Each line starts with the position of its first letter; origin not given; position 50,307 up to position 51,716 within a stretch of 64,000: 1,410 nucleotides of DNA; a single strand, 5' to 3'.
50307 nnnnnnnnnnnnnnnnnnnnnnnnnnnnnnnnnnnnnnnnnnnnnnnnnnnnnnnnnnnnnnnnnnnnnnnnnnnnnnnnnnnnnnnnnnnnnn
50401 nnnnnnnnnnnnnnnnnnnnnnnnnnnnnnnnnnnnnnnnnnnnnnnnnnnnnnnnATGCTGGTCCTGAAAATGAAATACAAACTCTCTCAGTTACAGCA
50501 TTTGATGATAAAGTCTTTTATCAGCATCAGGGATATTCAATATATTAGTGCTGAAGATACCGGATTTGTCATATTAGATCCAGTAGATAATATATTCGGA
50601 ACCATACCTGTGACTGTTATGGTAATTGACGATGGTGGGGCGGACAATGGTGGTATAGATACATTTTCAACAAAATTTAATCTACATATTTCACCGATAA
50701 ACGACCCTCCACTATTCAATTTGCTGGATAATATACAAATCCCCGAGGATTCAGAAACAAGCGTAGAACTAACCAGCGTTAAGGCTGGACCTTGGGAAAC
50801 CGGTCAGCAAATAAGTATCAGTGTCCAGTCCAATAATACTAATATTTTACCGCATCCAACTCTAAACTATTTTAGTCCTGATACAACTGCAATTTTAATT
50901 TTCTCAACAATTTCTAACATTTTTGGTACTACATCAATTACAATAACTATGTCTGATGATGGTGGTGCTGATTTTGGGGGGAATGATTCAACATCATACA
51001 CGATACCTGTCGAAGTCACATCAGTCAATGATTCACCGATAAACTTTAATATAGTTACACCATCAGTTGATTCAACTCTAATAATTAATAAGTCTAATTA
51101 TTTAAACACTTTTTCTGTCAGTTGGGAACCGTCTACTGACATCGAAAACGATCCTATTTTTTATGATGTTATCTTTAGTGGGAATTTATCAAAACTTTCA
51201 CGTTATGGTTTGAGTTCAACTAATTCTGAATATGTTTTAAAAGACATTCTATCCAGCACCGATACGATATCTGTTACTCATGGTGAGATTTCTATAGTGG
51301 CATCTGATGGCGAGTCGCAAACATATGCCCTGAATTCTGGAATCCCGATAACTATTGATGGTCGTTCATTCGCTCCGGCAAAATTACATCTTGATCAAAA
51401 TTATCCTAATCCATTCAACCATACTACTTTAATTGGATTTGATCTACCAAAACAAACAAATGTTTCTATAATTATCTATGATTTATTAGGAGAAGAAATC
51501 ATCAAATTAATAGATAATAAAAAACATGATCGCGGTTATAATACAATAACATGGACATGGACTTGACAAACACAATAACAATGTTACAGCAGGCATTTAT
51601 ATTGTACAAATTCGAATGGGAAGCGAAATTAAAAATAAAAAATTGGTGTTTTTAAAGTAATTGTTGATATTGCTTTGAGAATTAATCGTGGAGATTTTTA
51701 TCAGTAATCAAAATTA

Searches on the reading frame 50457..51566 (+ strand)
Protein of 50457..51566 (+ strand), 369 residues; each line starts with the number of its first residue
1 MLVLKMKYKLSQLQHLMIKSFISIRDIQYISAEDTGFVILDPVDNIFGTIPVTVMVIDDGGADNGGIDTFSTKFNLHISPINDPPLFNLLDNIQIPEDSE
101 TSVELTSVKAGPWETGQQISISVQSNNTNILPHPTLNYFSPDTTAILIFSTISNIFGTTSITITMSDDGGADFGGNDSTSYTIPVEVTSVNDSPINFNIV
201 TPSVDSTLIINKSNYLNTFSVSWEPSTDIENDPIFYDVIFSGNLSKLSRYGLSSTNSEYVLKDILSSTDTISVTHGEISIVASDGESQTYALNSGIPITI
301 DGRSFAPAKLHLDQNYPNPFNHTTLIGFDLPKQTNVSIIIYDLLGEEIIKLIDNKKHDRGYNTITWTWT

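Call 37: search_protein_families(library=pfam, proteins=[window:50457-51566:+], max_evalue=0.001)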
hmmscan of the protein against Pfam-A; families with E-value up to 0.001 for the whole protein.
window:50457-51566:+ (369 aa): 1 family
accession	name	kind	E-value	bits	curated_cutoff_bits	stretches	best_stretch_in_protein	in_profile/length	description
PF18962.6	Por_Secre_tail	-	0.00017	22.3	27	1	316-356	2-38/75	Secretion system C-terminal sorting domain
